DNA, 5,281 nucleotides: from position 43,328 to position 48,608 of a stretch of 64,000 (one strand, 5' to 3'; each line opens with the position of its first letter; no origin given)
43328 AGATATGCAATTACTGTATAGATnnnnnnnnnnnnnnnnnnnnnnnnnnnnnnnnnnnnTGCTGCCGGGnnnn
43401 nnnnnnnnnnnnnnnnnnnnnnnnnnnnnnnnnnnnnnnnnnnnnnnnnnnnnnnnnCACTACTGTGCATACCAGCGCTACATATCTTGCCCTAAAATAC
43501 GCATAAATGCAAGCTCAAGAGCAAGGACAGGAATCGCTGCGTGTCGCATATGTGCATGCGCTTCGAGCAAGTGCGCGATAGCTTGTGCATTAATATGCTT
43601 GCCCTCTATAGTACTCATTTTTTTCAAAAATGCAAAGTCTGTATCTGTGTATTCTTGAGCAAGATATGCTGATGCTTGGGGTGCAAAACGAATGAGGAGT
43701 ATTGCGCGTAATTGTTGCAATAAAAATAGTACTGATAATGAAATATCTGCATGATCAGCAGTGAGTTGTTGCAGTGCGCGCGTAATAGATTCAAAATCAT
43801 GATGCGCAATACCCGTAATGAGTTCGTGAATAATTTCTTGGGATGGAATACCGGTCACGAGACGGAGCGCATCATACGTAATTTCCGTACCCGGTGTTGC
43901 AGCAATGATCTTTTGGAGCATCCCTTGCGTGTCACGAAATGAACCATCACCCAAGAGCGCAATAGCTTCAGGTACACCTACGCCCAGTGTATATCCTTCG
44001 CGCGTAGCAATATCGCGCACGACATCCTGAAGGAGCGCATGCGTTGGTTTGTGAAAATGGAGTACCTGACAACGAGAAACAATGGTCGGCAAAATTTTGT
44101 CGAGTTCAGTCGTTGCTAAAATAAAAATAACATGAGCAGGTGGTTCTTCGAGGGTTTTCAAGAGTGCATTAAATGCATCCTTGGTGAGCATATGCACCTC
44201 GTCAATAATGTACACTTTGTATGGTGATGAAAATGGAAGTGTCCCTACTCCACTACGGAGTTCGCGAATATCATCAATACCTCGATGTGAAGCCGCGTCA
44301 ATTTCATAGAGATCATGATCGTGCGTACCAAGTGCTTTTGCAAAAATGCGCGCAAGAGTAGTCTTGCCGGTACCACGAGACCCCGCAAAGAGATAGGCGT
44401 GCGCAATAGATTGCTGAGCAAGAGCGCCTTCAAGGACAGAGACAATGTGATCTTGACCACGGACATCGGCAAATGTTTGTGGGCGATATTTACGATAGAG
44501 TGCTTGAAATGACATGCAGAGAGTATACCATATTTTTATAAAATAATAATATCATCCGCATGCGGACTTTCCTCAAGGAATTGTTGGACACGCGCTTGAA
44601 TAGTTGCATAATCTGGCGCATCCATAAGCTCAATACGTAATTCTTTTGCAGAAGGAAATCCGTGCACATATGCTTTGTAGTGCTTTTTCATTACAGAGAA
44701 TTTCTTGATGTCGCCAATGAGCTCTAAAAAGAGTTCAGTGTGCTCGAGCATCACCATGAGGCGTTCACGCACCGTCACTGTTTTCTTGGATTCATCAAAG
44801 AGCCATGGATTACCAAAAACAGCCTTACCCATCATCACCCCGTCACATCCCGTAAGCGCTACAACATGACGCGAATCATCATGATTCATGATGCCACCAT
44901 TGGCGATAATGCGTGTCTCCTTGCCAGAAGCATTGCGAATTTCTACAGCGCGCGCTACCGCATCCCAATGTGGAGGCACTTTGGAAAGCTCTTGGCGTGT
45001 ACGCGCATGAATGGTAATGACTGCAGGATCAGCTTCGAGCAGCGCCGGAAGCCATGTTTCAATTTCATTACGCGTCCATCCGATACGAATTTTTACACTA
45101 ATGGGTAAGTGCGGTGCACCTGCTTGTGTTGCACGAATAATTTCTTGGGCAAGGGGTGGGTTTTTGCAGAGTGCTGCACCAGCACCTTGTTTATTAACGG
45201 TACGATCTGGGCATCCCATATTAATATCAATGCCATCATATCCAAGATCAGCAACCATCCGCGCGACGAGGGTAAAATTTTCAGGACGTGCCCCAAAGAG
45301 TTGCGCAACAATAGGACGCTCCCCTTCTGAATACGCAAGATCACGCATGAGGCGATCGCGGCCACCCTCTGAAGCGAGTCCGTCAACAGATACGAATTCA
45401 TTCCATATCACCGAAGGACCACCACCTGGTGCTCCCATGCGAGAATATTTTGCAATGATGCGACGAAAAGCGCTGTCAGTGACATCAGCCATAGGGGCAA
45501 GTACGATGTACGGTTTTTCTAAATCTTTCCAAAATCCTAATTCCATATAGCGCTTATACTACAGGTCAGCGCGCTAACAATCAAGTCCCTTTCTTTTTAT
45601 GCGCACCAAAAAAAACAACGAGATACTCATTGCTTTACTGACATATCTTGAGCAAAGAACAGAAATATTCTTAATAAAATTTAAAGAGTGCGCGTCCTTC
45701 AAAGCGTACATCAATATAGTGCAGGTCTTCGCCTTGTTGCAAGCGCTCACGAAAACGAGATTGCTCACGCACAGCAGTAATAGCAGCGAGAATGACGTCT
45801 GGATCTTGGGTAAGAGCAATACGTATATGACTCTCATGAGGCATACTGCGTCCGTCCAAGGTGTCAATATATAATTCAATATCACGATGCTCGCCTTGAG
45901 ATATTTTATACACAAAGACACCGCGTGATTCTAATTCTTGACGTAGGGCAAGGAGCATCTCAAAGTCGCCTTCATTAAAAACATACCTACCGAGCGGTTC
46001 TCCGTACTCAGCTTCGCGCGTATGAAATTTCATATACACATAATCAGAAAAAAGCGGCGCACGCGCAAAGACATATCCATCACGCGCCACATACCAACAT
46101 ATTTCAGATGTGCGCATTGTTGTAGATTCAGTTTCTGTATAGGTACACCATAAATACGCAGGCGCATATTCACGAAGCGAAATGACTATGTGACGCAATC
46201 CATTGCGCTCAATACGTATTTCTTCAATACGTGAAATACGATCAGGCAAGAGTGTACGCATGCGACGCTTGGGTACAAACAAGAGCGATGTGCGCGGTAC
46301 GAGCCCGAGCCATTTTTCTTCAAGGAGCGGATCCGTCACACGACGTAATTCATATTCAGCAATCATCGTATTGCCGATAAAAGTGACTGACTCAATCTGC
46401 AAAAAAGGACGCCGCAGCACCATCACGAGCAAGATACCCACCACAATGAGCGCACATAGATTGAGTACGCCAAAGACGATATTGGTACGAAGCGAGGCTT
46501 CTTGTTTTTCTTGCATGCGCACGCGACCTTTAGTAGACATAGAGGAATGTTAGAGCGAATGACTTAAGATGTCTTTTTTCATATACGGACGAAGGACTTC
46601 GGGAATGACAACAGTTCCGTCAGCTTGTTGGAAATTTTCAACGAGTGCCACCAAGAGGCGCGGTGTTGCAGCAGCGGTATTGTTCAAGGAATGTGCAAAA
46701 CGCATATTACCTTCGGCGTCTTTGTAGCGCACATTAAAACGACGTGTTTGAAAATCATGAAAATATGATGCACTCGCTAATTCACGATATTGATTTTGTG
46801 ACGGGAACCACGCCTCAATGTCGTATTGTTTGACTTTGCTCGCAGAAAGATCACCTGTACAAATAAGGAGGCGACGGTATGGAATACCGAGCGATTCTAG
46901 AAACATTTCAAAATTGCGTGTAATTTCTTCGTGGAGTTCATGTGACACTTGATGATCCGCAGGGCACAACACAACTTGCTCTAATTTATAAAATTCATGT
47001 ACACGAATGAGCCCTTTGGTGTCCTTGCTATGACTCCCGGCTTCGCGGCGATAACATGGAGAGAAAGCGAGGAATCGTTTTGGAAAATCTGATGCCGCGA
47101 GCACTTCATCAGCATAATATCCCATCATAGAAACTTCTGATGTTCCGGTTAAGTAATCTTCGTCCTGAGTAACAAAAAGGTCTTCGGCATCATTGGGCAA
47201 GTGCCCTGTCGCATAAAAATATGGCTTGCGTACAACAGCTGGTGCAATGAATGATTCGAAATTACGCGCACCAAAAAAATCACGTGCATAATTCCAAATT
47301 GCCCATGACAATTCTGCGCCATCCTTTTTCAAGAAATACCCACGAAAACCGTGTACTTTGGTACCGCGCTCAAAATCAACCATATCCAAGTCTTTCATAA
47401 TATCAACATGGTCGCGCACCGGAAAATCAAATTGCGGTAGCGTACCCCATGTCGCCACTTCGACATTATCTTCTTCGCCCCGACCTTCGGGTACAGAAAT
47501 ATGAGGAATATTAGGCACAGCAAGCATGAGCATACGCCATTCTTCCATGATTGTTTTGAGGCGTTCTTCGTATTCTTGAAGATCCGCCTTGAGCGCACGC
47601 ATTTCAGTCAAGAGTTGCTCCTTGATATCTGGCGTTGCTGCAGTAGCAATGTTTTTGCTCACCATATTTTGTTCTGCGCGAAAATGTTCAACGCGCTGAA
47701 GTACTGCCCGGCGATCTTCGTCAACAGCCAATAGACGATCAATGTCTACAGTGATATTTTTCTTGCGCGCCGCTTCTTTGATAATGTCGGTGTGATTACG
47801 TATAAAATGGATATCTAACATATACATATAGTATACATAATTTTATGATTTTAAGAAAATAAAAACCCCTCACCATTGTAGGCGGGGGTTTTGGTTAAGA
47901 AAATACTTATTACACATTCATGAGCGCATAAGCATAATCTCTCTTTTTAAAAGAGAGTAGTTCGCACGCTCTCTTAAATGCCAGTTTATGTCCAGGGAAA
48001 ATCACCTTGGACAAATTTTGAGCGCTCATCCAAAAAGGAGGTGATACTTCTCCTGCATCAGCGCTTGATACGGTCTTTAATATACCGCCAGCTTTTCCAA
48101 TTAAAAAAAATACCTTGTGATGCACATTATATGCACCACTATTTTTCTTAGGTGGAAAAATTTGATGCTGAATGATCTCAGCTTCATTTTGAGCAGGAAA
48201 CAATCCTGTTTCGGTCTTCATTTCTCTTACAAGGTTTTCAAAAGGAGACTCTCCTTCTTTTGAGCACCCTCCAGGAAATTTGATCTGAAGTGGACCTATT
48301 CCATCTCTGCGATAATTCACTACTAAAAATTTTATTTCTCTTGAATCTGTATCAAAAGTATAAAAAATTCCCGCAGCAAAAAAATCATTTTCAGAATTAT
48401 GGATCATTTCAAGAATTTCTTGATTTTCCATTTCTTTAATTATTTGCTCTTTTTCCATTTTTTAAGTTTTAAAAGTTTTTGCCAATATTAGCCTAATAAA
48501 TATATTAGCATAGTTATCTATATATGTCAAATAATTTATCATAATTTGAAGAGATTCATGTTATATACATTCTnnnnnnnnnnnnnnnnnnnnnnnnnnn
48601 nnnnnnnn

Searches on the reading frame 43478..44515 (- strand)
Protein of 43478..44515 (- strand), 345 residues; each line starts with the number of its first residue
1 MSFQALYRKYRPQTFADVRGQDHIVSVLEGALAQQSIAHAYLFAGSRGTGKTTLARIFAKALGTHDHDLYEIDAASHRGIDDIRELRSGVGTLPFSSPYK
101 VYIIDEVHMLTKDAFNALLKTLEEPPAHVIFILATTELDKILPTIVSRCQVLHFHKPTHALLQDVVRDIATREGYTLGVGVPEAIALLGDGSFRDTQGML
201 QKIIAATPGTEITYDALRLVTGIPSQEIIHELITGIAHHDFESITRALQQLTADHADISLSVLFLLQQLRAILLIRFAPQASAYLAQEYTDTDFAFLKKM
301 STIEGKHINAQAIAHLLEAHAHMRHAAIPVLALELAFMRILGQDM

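Call 10: search_protein_families(library=pfam, proteins=[window:43478-44515:-], max_evalue=0.001)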
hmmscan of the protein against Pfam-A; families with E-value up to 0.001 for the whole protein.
window:43478-44515:- (345 aa): 9 families
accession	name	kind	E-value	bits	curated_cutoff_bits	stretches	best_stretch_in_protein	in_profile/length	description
PF13177.12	DNA_pol3_delta2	-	6.2e-37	127.5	27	2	76-156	79-159/161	DNA polymerase III, delta subunit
PF00004.35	AAA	-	1.1e-14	55.5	21.2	1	42-151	2-125/131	ATPase family associated with various cellular activities (AAA)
PF13401.12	AAA_22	-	3.5e-08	34.3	27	0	100-142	86-130/130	AAA domain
PF05496.18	RuvB_N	-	2.3e-07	31.2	27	1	11-124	2-110/159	Holliday junction DNA helicase RuvB P-loop domain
PF13604.12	AAA_30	-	9e-06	26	27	1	41-147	21-137/191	AAA domain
PF06068.19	TIP49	-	1.1e-05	25.2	23.8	0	101-136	277-311/347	TIP49 P-loop domain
PF13173.12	AAA_14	-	2.5e-05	24.7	27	1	40-129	4-92/129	AAA domain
PF07728.20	AAA_5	-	2.7e-05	24.6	22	1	42-127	3-95/139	AAA domain (dynein-related subfamily)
PF01078.27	Mg_chelatase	-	0.00031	20.7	20.3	1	15-99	2-82/207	Magnesium chelatase, subunit ChlI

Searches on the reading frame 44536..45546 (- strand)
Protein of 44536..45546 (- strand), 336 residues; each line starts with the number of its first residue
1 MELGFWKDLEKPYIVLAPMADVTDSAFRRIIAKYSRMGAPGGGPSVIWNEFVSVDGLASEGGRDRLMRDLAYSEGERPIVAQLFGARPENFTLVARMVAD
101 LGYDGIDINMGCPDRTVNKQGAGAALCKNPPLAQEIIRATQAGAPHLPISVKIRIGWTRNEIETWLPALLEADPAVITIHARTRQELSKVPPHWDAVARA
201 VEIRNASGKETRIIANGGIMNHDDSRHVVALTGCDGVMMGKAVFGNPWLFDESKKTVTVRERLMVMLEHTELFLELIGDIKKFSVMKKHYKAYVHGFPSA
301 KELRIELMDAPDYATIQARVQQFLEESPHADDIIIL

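Call 10: search_protein_families(library=pfam, proteins=[window:44536-45546:-], max_evalue=0.001)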
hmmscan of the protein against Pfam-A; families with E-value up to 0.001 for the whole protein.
window:44536-45546:- (336 aa): 1 family
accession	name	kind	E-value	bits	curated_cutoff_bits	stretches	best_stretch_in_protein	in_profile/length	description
PF01207.24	Dus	-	1.9e-59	201.7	20.4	1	16-322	2-305/311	Dihydrouridine synthase (Dus)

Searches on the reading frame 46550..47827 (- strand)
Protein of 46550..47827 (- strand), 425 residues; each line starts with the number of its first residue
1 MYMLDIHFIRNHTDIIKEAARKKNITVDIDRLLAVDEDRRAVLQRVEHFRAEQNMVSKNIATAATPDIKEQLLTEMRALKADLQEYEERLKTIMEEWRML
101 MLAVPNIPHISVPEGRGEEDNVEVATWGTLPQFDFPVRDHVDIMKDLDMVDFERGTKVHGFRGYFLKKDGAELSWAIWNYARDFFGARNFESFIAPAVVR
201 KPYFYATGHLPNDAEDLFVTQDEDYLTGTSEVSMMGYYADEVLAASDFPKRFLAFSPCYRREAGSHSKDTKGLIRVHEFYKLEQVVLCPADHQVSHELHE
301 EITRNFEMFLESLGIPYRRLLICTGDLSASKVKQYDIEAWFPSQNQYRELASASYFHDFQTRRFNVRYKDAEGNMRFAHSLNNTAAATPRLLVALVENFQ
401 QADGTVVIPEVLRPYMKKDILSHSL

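Call 10: search_protein_families(library=pfam, proteins=[window:46550-47827:-], max_evalue=0.001)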
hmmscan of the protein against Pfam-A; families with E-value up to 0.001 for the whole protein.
window:46550-47827:- (425 aa): 2 families
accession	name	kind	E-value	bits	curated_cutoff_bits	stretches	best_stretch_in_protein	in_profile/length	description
PF00587.30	tRNA-synt_2b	-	9.7e-33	114.1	29.3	1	222-399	9-179/179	tRNA synthetase class II core domain (G, H, P, S and T)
PF02403.27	Seryl_tRNA_N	-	1.4e-24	86.8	28.2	1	3-108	1-108/108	Seryl-tRNA synthetase N-terminal domain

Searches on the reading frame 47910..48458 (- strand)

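Call 11: search_protein_families(library=pfam, proteins=[window:47910-48458:-], max_evalue=0.001)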
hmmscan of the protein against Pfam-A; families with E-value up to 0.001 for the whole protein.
window:47910-48458:- (182 aa): 1 family
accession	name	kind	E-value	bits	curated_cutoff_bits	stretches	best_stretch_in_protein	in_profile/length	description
PF00293.34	NUDIX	-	4.9e-09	36.7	21.1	1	28-149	5-118/134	NUDIX domain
